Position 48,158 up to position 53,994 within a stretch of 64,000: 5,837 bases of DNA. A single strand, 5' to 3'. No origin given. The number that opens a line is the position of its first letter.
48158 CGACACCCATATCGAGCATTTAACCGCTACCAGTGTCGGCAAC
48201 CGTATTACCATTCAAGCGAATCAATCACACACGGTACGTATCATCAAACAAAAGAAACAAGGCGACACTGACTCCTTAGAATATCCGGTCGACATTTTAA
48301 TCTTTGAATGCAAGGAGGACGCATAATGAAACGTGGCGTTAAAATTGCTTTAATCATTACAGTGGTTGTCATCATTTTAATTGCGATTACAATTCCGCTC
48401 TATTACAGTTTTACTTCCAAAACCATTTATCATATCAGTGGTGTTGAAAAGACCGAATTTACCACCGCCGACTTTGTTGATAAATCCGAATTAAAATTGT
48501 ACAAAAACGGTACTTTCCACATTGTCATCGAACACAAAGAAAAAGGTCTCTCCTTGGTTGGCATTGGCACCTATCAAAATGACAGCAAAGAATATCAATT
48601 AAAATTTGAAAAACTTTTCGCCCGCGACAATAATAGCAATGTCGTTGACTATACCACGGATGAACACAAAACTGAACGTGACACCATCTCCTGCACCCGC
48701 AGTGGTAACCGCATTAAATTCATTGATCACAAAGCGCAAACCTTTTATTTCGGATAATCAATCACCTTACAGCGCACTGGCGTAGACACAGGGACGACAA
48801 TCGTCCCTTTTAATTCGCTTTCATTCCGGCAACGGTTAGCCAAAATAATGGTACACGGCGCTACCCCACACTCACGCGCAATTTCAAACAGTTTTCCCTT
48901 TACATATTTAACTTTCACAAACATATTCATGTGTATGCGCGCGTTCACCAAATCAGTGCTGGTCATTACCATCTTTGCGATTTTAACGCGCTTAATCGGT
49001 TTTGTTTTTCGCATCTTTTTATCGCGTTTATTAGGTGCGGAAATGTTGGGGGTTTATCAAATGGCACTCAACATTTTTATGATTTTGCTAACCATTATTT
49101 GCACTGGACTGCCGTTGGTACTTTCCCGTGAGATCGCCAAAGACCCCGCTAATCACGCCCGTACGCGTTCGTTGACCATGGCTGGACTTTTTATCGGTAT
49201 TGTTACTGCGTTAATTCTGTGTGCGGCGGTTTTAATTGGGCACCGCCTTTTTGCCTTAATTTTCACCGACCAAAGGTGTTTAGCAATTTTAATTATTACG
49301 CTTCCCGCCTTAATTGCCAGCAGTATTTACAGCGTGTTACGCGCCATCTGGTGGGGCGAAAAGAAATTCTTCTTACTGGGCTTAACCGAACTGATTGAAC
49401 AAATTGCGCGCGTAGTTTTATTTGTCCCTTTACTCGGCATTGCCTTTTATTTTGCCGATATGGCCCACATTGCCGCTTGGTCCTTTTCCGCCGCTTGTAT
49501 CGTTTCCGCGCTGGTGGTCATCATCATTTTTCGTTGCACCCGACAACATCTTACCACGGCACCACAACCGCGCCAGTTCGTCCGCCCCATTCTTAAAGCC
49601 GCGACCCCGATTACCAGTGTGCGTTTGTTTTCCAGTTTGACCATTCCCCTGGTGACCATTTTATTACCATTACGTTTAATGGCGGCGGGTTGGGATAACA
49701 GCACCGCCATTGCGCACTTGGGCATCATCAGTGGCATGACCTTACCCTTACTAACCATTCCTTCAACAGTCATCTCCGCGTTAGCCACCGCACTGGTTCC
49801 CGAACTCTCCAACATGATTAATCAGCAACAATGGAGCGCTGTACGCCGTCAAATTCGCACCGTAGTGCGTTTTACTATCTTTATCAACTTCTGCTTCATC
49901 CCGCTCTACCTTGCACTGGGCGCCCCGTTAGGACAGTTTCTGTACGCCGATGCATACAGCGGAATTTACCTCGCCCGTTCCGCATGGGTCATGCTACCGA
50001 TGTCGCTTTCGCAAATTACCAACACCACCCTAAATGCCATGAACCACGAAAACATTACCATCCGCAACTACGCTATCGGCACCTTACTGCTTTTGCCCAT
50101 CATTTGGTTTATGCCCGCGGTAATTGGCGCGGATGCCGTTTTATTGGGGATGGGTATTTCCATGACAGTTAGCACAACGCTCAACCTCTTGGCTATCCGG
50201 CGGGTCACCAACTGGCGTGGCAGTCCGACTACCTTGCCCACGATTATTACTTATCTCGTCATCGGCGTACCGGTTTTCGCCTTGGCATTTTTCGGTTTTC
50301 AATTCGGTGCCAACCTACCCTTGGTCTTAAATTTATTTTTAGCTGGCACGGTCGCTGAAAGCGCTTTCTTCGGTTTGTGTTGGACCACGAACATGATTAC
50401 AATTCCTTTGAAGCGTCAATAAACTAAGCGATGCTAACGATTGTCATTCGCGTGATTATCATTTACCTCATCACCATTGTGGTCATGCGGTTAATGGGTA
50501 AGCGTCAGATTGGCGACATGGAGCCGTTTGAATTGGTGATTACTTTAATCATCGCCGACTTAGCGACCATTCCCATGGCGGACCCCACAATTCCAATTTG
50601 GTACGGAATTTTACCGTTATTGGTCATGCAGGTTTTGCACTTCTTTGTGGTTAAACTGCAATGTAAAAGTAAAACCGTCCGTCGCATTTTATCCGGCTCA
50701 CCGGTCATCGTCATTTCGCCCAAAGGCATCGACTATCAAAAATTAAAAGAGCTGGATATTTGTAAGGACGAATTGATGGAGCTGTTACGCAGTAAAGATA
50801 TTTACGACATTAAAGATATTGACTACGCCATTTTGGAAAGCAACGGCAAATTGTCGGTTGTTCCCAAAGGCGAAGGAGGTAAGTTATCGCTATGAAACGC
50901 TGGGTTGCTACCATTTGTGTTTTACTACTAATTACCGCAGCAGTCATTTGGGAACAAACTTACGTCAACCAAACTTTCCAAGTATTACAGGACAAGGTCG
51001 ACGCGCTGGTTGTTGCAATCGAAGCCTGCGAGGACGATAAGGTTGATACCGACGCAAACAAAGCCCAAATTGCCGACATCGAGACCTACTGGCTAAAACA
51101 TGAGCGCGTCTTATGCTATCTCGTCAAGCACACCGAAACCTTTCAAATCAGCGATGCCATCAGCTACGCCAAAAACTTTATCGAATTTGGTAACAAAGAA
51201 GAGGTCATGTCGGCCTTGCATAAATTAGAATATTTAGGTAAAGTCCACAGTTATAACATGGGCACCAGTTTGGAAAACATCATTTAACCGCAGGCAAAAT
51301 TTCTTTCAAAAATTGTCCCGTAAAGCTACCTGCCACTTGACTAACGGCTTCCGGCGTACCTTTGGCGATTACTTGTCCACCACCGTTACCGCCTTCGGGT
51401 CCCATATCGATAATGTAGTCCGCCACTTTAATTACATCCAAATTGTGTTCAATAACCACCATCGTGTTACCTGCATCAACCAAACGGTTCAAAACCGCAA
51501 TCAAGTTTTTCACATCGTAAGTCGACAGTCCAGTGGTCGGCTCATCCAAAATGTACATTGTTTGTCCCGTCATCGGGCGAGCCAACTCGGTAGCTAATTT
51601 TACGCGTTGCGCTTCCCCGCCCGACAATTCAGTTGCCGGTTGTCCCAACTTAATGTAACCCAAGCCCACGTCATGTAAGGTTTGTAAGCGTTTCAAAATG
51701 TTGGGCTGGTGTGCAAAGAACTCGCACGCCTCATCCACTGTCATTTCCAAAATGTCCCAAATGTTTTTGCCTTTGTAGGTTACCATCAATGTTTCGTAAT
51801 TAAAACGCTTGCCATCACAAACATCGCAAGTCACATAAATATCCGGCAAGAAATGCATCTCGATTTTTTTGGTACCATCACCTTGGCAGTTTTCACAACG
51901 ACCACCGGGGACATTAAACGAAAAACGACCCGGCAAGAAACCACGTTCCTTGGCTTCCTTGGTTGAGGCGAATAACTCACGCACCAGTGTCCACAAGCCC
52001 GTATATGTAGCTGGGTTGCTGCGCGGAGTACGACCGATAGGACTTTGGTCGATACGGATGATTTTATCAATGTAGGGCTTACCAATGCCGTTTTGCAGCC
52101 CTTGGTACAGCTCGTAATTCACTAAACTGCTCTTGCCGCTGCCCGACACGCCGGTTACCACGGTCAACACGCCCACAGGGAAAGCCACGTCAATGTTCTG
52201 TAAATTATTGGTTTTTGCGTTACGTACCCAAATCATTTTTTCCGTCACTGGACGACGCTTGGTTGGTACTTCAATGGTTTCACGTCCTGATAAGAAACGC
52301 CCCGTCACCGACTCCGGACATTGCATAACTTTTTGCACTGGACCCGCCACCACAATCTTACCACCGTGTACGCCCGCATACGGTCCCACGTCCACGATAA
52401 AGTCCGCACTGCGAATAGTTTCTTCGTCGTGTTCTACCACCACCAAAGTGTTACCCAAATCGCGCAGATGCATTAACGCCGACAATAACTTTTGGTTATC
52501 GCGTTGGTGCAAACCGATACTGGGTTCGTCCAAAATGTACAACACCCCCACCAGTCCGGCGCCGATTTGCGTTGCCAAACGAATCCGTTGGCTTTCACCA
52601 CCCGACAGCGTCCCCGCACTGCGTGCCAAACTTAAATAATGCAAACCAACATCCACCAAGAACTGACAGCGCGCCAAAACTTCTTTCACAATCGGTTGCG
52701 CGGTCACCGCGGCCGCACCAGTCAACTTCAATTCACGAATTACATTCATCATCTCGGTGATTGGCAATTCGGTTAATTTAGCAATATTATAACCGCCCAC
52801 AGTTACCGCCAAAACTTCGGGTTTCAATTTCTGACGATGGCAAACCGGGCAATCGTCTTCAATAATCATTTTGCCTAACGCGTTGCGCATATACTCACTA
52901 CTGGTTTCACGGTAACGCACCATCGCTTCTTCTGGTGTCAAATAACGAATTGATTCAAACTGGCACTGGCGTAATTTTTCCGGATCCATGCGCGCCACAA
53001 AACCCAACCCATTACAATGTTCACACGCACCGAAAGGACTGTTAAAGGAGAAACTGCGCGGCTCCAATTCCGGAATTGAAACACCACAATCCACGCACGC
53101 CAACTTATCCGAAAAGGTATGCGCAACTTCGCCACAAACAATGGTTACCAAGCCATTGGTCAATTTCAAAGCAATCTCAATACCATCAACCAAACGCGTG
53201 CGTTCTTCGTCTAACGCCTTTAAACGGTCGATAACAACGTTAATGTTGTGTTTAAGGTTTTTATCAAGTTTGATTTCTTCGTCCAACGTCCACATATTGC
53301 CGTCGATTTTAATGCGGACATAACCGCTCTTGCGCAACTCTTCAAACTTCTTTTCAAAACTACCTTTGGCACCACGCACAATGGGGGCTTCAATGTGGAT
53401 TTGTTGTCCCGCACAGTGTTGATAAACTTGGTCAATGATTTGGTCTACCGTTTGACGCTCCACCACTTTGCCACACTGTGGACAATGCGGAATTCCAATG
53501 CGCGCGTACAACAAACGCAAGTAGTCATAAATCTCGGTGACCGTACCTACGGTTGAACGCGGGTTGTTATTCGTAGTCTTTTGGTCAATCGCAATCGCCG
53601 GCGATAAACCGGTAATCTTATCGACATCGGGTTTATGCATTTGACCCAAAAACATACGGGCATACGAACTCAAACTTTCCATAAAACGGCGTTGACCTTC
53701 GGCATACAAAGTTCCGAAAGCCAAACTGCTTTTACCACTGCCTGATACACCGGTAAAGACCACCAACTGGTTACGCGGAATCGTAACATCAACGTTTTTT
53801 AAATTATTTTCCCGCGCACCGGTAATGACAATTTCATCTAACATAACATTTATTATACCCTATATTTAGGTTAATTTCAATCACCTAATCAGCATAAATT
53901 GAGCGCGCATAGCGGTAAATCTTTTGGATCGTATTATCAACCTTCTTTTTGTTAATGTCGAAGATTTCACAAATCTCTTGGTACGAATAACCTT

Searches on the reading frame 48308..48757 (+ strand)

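Call 27: search_protein_families(library=ncbifam, proteins=[window:48308-48757:+], max_evalue=0.01)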
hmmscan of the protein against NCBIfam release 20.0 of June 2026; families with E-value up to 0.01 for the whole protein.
window:48308-48757:+ (149 aa): 1 family
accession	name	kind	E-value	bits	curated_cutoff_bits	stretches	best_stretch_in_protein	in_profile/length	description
TIGR04087.1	YqxM_for_SipW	equivalog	9.9e-05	22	80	1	6-123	8-135/186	amyloid fiber anchoring/assembly protein TapA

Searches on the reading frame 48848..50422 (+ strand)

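Call 8: search_protein_families(library=pfam, proteins=[window:48848-50422:+], max_evalue=0.01)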
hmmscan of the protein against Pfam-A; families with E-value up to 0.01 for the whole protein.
window:48848-50422:+ (524 aa): 2 families
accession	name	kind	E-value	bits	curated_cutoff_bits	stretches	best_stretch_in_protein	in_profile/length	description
PF01943.22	Polysacc_synt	-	6e-24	85.3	28.2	1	34-323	2-273/274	Polysaccharide biosynthesis protein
PF03023.19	MurJ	-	0.00052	19.2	27.4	1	109-482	60-436/451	Lipid II flippase MurJ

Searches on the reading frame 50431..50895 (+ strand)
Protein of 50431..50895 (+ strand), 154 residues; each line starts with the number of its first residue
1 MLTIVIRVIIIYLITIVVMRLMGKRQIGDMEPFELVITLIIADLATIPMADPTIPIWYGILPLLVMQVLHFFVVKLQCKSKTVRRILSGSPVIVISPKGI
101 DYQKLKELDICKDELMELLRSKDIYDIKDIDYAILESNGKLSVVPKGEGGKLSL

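Call 8: search_protein_families(library=pfam, proteins=[window:50431-50895:+], max_evalue=0.01)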
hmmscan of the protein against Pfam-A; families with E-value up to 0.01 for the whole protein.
window:50431-50895:+ (154 aa): 2 families
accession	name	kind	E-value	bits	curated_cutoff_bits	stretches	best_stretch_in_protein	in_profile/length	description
PF04239.17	DUF421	-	8.5e-20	71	23.6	1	79-148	2-71/129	YetF C-terminal domain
PF20730.2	YetF_N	-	8.3e-05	22.8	26.5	1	2-72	2-72/76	YetF N-terminal transmembrane domain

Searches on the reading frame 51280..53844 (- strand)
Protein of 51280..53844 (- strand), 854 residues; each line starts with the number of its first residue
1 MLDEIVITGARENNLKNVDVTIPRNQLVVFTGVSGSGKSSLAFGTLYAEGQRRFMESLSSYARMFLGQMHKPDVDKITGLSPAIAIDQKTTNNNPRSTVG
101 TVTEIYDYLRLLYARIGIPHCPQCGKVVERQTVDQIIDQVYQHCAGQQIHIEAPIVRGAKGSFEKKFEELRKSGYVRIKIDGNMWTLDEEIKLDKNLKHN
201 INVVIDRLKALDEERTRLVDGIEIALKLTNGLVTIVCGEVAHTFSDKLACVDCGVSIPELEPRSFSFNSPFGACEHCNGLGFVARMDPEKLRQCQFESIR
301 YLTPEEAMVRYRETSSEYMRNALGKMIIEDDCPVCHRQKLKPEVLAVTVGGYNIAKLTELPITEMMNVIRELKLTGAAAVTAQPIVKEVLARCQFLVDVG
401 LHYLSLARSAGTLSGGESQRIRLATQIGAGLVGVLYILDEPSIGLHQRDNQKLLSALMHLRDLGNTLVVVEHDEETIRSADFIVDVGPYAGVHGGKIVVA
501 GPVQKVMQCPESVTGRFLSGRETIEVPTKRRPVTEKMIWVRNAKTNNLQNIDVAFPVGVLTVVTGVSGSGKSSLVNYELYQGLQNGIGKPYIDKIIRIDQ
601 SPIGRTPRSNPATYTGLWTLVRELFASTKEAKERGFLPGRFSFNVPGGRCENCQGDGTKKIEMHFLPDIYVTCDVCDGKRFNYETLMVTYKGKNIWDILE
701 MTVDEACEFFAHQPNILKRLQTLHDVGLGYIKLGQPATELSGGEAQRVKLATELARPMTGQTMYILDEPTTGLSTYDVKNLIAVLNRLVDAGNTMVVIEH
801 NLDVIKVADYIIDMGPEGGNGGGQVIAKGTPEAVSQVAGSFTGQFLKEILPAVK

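Call 8: search_protein_families(library=pfam, proteins=[window:51280-53844:-], max_evalue=0.01)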
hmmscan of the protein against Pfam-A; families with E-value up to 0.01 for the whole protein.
window:51280-53844:- (854 aa): 10 families
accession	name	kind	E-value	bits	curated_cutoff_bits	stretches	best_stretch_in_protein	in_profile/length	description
PF17760.6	UvrA_inter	-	8e-36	122.7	23.3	1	131-236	1-106/109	UvrA interaction domain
PF00005.33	ABC_tran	-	7.3e-19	69.2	25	2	714-771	83-137/137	ABC transporter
PF02463.25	SMC_N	-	1.6e-09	37.9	40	0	739-814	136-211/220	RecF/RecN/SMC N terminal domain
PF20703.3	nSTAND1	-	4.9e-08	33.4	27.1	0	560-584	35-59/379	Novel STAND NTPase 1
PF13555.12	AAA_29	-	1.6e-06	28.2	27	0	558-575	23-39/61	P-loop containing region of AAA domain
PF03193.22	RsgA_GTPase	-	6.1e-06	26.6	30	0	536-577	85-125/174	RsgA GTPase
PF13191.12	AAA_16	-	0.00013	22.9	32.6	0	560-576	26-42/167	AAA ATPase domain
PF13671.12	AAA_33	-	0.0016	19.2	27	0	27-44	1-18/143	AAA domain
PF06745.19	ATPase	-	0.0074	16.1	26.6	0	554-585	15-46/231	KaiC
PF00684.25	DnaJ_CXXCXGXG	-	0.0095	16.6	32.7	0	649-680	17-51/65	DnaJ central domain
